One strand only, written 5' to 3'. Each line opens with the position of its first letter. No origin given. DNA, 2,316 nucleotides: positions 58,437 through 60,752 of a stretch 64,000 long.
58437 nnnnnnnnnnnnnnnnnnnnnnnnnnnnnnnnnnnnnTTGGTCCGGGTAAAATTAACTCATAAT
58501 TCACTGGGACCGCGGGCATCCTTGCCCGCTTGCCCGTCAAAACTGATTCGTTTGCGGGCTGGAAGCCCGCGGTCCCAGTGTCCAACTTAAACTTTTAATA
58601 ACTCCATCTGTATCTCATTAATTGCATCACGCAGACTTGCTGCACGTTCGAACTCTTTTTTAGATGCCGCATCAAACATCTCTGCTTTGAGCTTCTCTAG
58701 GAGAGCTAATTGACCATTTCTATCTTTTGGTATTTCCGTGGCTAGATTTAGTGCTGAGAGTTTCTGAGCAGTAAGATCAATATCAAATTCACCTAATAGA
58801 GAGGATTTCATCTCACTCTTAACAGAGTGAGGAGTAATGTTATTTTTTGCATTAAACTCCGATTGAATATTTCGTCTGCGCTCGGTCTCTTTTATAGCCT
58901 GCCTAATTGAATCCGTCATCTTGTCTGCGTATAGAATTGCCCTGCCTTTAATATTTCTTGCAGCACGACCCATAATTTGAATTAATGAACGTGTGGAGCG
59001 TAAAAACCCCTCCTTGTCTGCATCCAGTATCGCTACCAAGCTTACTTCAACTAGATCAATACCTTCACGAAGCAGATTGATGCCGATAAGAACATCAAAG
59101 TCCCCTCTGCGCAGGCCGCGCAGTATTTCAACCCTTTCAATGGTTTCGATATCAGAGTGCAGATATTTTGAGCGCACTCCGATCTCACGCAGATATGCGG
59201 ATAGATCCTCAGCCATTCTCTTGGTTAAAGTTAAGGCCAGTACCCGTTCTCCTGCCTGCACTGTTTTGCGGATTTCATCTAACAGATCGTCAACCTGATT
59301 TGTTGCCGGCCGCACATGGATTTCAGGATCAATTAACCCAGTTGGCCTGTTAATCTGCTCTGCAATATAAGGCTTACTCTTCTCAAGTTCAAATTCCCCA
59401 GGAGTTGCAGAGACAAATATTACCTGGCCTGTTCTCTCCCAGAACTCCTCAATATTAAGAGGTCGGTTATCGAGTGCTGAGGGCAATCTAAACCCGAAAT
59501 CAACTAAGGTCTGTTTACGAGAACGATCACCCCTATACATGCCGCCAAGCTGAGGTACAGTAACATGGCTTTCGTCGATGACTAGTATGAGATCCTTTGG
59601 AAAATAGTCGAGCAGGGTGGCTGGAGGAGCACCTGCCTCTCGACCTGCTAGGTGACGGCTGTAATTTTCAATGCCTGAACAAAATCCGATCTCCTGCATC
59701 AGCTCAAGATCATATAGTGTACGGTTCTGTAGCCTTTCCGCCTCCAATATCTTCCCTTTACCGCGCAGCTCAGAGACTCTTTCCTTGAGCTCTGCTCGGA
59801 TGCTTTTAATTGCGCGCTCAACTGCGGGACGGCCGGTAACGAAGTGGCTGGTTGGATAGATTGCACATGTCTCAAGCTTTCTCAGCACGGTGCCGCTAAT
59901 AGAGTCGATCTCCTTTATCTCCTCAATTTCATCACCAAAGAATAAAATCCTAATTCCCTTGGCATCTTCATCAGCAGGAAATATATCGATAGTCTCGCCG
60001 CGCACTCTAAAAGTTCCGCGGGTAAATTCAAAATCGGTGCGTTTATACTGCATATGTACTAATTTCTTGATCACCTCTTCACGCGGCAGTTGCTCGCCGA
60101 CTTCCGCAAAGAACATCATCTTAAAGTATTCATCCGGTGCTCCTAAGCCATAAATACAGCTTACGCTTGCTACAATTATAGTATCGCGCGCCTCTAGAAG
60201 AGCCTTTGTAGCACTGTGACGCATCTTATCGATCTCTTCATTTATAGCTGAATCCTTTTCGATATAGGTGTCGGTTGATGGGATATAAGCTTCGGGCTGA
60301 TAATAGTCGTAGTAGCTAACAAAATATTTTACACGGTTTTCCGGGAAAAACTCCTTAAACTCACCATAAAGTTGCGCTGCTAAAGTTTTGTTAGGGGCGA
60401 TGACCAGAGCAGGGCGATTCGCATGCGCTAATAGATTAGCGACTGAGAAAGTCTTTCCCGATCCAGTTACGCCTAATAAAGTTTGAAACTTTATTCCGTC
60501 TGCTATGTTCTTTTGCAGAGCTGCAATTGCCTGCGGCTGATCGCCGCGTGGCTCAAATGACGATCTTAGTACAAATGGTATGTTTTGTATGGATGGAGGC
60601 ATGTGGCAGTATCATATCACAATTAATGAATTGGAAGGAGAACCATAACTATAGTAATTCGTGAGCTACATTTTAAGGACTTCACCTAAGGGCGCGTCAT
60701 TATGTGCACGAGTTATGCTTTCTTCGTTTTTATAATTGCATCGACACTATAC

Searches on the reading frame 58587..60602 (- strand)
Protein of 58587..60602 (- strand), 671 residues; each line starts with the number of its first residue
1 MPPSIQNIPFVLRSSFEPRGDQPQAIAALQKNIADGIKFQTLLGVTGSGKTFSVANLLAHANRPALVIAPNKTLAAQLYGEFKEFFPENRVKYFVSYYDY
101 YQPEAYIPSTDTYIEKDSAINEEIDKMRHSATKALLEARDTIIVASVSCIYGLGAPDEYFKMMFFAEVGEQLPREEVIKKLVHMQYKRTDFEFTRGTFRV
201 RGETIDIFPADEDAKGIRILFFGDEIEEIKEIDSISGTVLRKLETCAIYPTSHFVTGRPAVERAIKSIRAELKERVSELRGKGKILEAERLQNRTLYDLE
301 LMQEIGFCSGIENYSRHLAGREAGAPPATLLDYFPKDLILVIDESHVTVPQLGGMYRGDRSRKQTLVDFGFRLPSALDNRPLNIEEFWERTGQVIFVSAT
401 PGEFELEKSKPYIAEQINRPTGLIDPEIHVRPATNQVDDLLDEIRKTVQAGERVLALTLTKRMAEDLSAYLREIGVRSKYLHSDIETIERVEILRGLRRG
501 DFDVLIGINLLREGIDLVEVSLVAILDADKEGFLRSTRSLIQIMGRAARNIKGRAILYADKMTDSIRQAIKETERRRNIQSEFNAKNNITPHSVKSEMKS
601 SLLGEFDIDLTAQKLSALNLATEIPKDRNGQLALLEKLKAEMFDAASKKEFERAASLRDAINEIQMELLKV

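Call 21: search_protein_families(library=pfam, proteins=[window:58587-60602:-], max_evalue=0.00001)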
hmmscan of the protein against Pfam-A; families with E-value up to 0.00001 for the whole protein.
window:58587-60602:- (671 aa): 6 families
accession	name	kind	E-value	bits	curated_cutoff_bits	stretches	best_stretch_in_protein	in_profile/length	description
PF17757.6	UvrB_inter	-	6.3e-33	113.2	22.9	1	167-254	4-91/91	UvrB interaction domain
PF12344.14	UvrB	-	4.4e-19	68.5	27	1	557-597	1-41/43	Ultra-violet resistance protein B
PF00271.37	Helicase_C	-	4.7e-19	69.1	23.5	1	438-550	4-109/110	Helicase conserved C-terminal domain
PF04851.21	ResIII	-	2.1e-10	41.2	22.5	1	16-97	2-84/164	Type III restriction enzyme, res subunit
PF00270.35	DEAD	-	7.3e-07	29.5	26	0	22-92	4-75/167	DEAD/DEAH box helicase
PF02151.25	UVR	-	1.8e-06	27.9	21.5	1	634-665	3-34/36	UvrB/uvrC motif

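Call 27: find_homologous_proteins(query=window:58587-60602:-, max_evalue=1e-50)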
Query window:58587-60602:- (671 aa): 8000 proteins with E <= 1e-50 among 8000 candidates; the best 120 are listed.
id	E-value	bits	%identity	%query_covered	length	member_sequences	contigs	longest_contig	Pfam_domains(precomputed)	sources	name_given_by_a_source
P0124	0.0e+0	1090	72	99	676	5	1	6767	PF00270.36,PF02151.26,PF17757.7,PF00271.38,PF27431.1,PF04851.22,PF12344.15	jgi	jgi:excinuclease ABC subunit B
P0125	0.0e+0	1087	72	99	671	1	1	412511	PF00270.36,PF02151.26,PF17757.7,PF00271.38,PF27431.1,PF04851.22,PF12344.15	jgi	-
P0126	0.0e+0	1087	72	99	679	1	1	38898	PF00270.36,PF02151.26,PF17757.7,PF00271.38,PF27431.1,PF04851.22,PF12344.15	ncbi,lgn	-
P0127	0.0e+0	1085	71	100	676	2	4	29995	PF00270.36,PF17757.7,PF00271.38,PF27431.1,PF04851.22,PF12344.15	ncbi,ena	-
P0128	0.0e+0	1084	72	100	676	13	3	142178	PF00270.36,PF17757.7,PF00271.38,PF27431.1,PF04851.22,PF12344.15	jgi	jgi:excinuclease ABC subunit B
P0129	0.0e+0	1080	72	100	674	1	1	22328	PF00270.36,PF02151.26,PF17757.7,PF00271.38,PF27431.1,PF04851.22,PF12344.15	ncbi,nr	ncbi:MAG: excinuclease ABC subunit UvrB [Oligoflexia bacterium]|nr:excinuclease ABC subunit UvrB [Ol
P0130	0.0e+0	1079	71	100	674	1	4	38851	PF00270.36,PF02151.26,PF17757.7,PF00271.38,PF27431.1,PF04851.22,PF12344.15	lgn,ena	-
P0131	0.0e+0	1079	73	99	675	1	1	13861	PF00270.36,PF02151.26,PF17757.7,PF00271.38,PF27431.1,PF04851.22,PF12344.15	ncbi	-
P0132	0.0e+0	1079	73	99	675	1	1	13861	PF00270.36,PF02151.26,PF17757.7,PF00271.38,PF27431.1,PF04851.22,PF12344.15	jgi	jgi:excinuclease ABC subunit B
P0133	0.0e+0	1078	72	99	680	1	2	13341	PF00270.36,PF02151.26,PF17757.7,PF00271.38,PF27431.1,PF04851.22,PF12344.15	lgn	-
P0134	0.0e+0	1078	73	99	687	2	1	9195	PF00270.36,PF02151.26,PF17757.7,PF00271.38,PF27431.1,PF04851.22,PF12344.15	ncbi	-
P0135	0.0e+0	1077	70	99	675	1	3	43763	PF00270.36,PF02151.26,PF17757.7,PF00271.38,PF27431.1,PF04851.22,PF12344.15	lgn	-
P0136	0.0e+0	1077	72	99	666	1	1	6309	PF00270.36,PF02151.26,PF13604.13,PF17757.7,PF00271.38,PF27431.1,PF04851.22,PF12344.15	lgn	-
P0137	0.0e+0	1077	71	99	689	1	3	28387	PF00270.36,PF02151.26,PF17757.7,PF00271.38,PF27431.1,PF04851.22,PF12344.15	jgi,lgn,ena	-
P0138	0.0e+0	1075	71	100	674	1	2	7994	PF00270.36,PF02151.26,PF17757.7,PF00271.38,PF27431.1,PF04851.22,PF12344.15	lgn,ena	-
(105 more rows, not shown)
